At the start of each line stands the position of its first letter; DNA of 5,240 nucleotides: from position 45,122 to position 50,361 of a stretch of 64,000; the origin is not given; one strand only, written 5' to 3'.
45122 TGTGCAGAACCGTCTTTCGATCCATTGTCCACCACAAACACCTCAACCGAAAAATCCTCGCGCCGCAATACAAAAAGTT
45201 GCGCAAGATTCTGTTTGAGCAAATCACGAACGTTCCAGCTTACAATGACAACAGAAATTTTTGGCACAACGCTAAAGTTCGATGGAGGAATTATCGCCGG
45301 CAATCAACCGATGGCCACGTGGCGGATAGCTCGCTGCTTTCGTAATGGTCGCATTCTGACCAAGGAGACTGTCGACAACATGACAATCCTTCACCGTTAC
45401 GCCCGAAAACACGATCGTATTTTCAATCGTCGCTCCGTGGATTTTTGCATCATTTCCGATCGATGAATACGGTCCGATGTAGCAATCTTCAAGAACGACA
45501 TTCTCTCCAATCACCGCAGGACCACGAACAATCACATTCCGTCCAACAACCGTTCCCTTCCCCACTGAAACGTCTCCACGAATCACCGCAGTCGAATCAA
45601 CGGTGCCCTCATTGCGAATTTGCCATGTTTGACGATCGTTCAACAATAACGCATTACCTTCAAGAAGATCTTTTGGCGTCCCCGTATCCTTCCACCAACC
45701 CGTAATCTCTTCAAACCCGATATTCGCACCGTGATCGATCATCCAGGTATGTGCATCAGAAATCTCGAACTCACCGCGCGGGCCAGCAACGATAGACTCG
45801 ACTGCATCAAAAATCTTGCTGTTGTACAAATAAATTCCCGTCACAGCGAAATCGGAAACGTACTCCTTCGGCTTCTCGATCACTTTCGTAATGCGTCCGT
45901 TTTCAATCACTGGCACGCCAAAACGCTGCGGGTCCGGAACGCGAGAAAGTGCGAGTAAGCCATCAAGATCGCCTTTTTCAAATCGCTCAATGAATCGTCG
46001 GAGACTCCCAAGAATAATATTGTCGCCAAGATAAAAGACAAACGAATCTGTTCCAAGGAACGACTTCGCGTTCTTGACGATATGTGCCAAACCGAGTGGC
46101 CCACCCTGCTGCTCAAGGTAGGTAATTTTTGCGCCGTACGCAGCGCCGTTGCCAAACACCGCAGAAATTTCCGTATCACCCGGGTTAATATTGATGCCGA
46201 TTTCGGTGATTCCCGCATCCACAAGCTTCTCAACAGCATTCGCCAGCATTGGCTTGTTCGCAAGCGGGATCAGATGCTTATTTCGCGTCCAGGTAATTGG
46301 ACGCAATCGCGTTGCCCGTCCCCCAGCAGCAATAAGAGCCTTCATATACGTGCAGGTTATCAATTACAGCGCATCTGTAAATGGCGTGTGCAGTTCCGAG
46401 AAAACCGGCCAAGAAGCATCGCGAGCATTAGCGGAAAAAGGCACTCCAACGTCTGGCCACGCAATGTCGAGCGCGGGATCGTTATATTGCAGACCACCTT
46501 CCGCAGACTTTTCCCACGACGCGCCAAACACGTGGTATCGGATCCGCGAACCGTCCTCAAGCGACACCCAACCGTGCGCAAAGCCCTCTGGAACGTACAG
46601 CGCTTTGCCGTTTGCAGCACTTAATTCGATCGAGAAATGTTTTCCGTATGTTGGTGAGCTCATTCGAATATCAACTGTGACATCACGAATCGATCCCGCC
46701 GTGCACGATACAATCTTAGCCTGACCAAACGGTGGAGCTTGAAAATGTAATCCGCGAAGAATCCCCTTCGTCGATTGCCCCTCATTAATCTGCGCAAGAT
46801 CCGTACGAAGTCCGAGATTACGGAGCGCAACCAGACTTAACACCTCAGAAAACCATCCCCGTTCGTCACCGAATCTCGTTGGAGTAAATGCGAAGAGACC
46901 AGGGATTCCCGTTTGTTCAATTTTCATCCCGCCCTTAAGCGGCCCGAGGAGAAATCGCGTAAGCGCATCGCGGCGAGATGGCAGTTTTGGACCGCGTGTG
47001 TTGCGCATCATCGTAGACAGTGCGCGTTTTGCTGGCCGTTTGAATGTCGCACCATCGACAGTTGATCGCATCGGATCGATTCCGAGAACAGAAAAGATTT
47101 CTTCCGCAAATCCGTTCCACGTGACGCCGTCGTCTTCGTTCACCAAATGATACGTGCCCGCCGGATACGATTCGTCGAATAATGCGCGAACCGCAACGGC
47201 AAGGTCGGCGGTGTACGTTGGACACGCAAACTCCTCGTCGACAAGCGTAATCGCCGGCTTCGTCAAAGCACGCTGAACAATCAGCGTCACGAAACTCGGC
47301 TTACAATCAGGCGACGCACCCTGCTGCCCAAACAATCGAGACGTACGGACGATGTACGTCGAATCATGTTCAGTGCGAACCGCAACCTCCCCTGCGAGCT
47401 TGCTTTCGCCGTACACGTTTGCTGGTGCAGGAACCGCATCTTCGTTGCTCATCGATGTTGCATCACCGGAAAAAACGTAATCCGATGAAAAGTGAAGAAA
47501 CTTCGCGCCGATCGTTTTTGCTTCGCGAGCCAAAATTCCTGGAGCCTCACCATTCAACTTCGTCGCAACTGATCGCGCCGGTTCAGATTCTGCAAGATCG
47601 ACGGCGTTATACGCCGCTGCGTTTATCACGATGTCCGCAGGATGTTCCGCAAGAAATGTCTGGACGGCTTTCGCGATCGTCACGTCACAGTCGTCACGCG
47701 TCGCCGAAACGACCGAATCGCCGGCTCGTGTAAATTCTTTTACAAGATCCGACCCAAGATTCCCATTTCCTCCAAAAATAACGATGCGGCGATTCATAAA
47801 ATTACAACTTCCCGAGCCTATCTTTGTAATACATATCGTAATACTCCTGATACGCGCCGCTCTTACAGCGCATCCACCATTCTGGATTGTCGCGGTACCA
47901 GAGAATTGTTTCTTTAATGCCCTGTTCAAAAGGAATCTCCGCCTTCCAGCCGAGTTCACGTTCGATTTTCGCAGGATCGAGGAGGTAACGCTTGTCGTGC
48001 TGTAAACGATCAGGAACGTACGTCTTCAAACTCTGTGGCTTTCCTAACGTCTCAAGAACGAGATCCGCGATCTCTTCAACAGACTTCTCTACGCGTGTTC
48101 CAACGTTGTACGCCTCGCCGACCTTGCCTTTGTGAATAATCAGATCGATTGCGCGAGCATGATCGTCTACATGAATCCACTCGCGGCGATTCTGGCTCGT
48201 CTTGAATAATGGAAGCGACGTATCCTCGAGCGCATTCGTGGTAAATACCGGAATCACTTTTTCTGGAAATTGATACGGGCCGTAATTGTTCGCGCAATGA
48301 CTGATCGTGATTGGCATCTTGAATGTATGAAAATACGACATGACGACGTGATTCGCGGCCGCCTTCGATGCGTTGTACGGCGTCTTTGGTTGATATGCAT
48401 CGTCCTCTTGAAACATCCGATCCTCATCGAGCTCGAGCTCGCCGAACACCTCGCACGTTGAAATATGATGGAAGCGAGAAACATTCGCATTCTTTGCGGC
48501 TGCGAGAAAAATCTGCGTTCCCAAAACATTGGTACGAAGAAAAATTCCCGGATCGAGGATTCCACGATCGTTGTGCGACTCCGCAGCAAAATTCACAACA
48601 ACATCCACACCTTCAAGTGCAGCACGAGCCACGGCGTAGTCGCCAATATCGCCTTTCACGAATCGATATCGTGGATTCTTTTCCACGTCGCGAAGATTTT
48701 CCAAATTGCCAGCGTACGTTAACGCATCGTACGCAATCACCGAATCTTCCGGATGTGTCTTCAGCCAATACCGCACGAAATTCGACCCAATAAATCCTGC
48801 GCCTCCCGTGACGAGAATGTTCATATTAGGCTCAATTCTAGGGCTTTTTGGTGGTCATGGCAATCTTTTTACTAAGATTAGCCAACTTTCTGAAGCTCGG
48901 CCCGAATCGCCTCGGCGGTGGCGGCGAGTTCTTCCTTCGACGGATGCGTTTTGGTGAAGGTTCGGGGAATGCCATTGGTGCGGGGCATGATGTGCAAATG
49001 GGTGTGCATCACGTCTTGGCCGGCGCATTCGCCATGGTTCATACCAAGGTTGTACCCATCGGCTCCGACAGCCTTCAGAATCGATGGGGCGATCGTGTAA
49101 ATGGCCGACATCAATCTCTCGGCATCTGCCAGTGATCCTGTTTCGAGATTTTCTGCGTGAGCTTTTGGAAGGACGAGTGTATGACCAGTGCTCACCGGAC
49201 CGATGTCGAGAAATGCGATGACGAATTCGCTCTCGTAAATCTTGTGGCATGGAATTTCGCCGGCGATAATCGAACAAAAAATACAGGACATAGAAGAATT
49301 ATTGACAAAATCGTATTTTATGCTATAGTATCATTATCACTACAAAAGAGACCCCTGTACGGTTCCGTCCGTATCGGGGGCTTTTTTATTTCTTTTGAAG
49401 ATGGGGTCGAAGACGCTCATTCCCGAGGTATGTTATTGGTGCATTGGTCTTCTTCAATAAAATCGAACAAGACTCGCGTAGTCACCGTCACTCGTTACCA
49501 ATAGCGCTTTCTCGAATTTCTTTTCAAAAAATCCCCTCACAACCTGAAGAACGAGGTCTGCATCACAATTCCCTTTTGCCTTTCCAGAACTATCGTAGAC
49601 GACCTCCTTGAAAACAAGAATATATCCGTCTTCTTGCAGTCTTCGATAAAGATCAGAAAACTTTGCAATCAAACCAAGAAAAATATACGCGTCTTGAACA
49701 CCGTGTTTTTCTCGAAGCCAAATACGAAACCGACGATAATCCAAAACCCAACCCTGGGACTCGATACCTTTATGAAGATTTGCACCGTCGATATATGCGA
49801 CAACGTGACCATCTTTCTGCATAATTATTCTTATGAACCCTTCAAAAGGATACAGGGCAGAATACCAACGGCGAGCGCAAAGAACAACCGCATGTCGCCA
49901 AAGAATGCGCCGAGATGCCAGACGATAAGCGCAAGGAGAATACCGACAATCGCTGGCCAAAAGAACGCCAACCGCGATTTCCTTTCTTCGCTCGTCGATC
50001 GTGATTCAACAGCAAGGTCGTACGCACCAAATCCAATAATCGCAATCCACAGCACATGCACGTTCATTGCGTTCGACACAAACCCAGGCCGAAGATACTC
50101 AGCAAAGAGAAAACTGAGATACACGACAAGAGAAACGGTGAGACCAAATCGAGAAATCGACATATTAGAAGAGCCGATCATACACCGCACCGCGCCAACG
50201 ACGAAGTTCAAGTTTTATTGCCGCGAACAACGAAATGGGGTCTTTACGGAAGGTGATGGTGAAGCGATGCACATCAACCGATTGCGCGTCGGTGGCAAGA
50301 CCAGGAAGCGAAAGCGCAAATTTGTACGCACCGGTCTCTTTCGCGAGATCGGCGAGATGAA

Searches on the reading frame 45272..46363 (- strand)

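Call 25: search_protein_families(library=pfam, proteins=[window:45272-46363:-], max_evalue=0.01)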
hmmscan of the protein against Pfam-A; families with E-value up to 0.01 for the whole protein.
window:45272-46363:- (363 aa): 6 families
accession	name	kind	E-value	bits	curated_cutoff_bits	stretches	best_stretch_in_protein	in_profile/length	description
PF00483.29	NTP_transferase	-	3.2e-42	145.2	21.2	1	8-241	1-243/245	Nucleotidyl transferase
PF25084.1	LbH_EIF2B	-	7.1e-12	45.7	54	2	264-344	9-85/105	EIF2B subunit epsilon LbH domain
PF12804.13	NTP_transf_3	-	1.6e-08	35.3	27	1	9-132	1-115/160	MobA-like NTP transferase domain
PF00132.30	Hexapep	-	3.2e-08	33.4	27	2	264-291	1-28/36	Bacterial transferase hexapeptide (six repeats)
PF24894.1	Hexapep_GlmU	-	0.00018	22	23.3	0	300-344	19-64/104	GlmU-like, C-terminal hexapeptide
PF25247.1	LbH_GLGC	-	0.0033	17.8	27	0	306-343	6-43/135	GLGC left-handed parallel beta-helix domain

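Call 57: search_protein_families(library=ncbifam, proteins=[window:45272-46363:-], max_evalue=0.00001)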
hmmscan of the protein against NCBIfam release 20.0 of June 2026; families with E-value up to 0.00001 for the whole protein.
window:45272-46363:- (363 aa): 28 families (the best 25 are shown)
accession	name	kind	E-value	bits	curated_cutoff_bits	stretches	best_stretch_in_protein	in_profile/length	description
TIGR01208.1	rmlA_long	equivalog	1.1e-114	383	320.25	1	8-363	1-353/353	glucose-1-phosphate thymidylyltransferase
TIGR03992.1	Arch_glmU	subfamily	2.8e-66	224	292.1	1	7-340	1-327/393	bifunctional sugar-1-phosphate nucleotidylyltransferase/acetyltransferase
NF041173.1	Sug_nt_acttase_Thmprot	equivalog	8.6e-43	146.8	600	1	7-336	1-323/405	bifunctional sugar-1-phosphate nucleotidylyltransferase/acetyltransferase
NF052502.1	man1P_GTase_Rv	exception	1.3e-41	142.7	440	1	8-301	2-295/352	mannose-1-phosphate guanylyltransferase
NF041313.1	UDPGP_AglF_Halo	equivalog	4.4e-40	137.6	400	1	7-236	1-230/234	UTP--glucose-1-phosphate uridylyltransferase AglF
TIGR01207.1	rmlA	equivalog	1.8e-37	129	360.65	1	8-249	1-247/286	glucose-1-phosphate thymidylyltransferase RfbA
NF012024.0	PRK15480.1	equivalog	8.3e-32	110.5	588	1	8-240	5-240/292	glucose-1-phosphate thymidylyltransferase RfbA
TIGR01099.1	galU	equivalog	3.9e-25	88.9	326.8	2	78-235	94-260/261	UTP--glucose-1-phosphate uridylyltransferase GalU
NF045761.1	NAMPUrTaseMurU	equivalog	2.3e-22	80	250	1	7-235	1-222/226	N-acetylmuramate alpha-1-phosphate uridylyltransferase MurU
NF003670.0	PRK05293.1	equivalog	4.7e-17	62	470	1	7-343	5-355/382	glucose-1-phosphate adenylyltransferase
NF010934.1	PRK14354.1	equivalog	4.8e-15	55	450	1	9-324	2-322/447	bifunctional UDP-N-acetylglucosamine diphosphorylase/glucosamine-1-phosphate N-acetyltransferase GlmU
NF010933.0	PRK14353.1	equivalog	1e-13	50.7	505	1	7-165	6-160/453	bifunctional UDP-N-acetylglucosamine diphosphorylase/glucosamine-1-phosphate N-acetyltransferase GlmU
TIGR01173.1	glmU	equivalog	3.9e-13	49.1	366.85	1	7-318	1-311/452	bifunctional UDP-N-acetylglucosamine diphosphorylase/glucosamine-1-phosphate N-acetyltransferase GlmU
NF010937.0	PRK14357.1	equivalog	2.9e-12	46.2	658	1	7-324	1-315/448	bifunctional UDP-N-acetylglucosamine diphosphorylase/glucosamine-1-phosphate N-acetyltransferase GlmU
TIGR02091.1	glgC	equivalog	3.7e-11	42.7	424.9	1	109-341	117-357/364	glucose-1-phosphate adenylyltransferase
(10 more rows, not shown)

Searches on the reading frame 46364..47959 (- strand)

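Call 25: search_protein_families(library=pfam, proteins=[window:46364-47959:-], max_evalue=0.01)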
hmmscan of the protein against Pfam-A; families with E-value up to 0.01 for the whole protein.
window:46364-47959:- (531 aa): 6 families
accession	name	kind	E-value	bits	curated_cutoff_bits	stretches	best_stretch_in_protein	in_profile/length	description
PF04321.23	RmlD_sub_bind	-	7e-65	219.4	27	1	58-322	2-262/287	RmlD substrate binding domain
PF00908.23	dTDP_sugar_isom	-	2.1e-52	177.7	27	1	350-521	2-167/168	dTDP-4-dehydrorhamnose 3,5-epimerase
PF01370.27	Epimerase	-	1.8e-20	73.8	20.9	1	59-241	1-203/240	NAD dependent epimerase/dehydratase family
PF16363.11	GDP_Man_Dehyd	-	5.1e-11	43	27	1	91-234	59-203/332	GDP-mannose 4,6 dehydratase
PF02719.21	Polysacc_synt_2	-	2.4e-05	24.1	20.2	1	90-200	60-155/293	Polysaccharide biosynthesis protein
PF07993.18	NAD_binding_4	-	0.0047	16.6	20.1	0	108-211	89-209/258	Male sterility protein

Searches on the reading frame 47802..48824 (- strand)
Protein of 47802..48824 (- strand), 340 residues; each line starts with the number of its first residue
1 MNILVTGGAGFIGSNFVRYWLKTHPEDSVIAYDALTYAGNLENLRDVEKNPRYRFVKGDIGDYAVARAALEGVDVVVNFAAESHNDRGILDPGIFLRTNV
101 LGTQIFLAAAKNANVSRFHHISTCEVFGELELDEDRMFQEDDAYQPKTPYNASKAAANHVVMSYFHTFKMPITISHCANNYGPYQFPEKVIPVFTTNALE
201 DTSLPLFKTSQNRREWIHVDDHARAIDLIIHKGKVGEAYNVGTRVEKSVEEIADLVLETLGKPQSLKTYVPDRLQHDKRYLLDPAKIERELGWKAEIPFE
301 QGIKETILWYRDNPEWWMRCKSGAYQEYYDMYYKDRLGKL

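Call 25: search_protein_families(library=pfam, proteins=[window:47802-48824:-], max_evalue=0.01)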
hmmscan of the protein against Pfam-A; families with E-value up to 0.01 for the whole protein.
window:47802-48824:- (340 aa): 10 families
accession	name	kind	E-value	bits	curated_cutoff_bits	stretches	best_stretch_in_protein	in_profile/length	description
PF16363.11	GDP_Man_Dehyd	-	1.5e-69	235.4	27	1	4-306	1-332/332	GDP-mannose 4,6 dehydratase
PF01370.27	Epimerase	-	3.3e-57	194.1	20.9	1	3-242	1-240/240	NAD dependent epimerase/dehydratase family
PF01073.25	3Beta_HSD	-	3.5e-19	69.3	22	1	4-178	1-175/280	3-beta hydroxysteroid dehydrogenase/isomerase family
PF07993.18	NAD_binding_4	-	1.5e-13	50.9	20.1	1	5-176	1-203/258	Male sterility protein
PF02719.21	Polysacc_synt_2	-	8.8e-13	48.5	20.2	1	3-123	1-128/293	Polysaccharide biosynthesis protein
PF13460.12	NAD_binding_10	-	3e-10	40.7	27.2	1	7-160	1-131/184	NAD(P)H-binding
PF04321.23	RmlD_sub_bind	-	1.4e-09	37.8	27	1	1-166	1-141/287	RmlD substrate binding domain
PF05368.20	NmrA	-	4.7e-05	23.6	27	1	2-135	4-112/298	NmrA-like family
PF00106.31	adh_short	-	0.0027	17.7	26.6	0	3-73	3-71/195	short chain dehydrogenase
PF03435.24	Sacchrp_dh_NADP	-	0.0031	18.3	25.1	1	8-83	5-79/129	Saccharopine dehydrogenase NADP binding domain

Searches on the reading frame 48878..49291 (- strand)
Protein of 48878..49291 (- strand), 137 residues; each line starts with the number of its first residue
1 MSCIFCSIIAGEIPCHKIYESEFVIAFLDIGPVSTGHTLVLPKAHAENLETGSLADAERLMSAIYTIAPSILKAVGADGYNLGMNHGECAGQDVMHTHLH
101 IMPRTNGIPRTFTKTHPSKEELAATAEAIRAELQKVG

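Call 25: search_protein_families(library=pfam, proteins=[window:48878-49291:-], max_evalue=0.01)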
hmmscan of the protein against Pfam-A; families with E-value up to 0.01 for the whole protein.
window:48878-49291:- (137 aa): 2 families
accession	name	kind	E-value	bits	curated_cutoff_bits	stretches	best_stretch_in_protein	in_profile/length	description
PF01230.28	HIT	-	5.6e-23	81.9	21.5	1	11-106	2-97/98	HIT domain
PF11969.13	DcpS_C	-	6.9e-12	46.3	24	1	2-103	1-101/114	Scavenger mRNA decapping enzyme C-term binding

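Call 57: search_protein_families(library=ncbifam, proteins=[window:48878-49291:-], max_evalue=0.00001)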
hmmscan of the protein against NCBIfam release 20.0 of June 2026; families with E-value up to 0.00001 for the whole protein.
window:48878-49291:- (137 aa): 3 families
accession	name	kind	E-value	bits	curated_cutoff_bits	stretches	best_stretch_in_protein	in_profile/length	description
NF045834.1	M_plasma_HinT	exception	7.9e-26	90.9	130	1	4-104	1-101/102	histidine triad protein HinT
NF007965.0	PRK10687.1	equivalog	4.3e-15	55.8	206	1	3-102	5-105/119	purine nucleoside phosphoramidase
NF052622.1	ATPAdlTfActino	equivalog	3.6e-12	46.1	290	1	21-108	58-146/176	ATP adenylyltransferase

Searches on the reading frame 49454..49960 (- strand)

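Call 25: search_protein_families(library=pfam, proteins=[window:49454-49960:-], max_evalue=0.01)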
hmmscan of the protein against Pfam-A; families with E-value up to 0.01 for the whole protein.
window:49454-49960:- (168 aa): 1 family
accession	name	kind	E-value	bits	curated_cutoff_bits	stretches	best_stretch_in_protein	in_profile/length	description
PF01936.24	NYN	-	6.3e-08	33.7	24.2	1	55-166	4-111/145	NYN domain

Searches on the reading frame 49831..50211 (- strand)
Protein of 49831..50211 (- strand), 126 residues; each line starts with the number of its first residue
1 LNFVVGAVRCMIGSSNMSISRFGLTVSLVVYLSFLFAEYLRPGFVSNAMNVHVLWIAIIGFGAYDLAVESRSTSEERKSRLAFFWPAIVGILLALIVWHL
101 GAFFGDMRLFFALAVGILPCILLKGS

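Call 25: search_protein_families(library=pfam, proteins=[window:49831-50211:-], max_evalue=0.01)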
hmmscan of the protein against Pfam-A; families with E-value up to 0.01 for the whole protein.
window:49831-50211:- (126 aa): 1 family
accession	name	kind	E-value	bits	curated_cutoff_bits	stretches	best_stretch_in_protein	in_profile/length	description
PF24838.2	8xMP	-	0.0073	16.6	30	1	63-122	3-65/136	Octameric membrane protein family (8xMP)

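Call 57: search_protein_families(library=ncbifam, proteins=[window:49831-50211:-], max_evalue=0.00001)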
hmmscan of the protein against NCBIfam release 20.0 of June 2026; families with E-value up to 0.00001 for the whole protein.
window:49831-50211:- (126 aa): 0 families
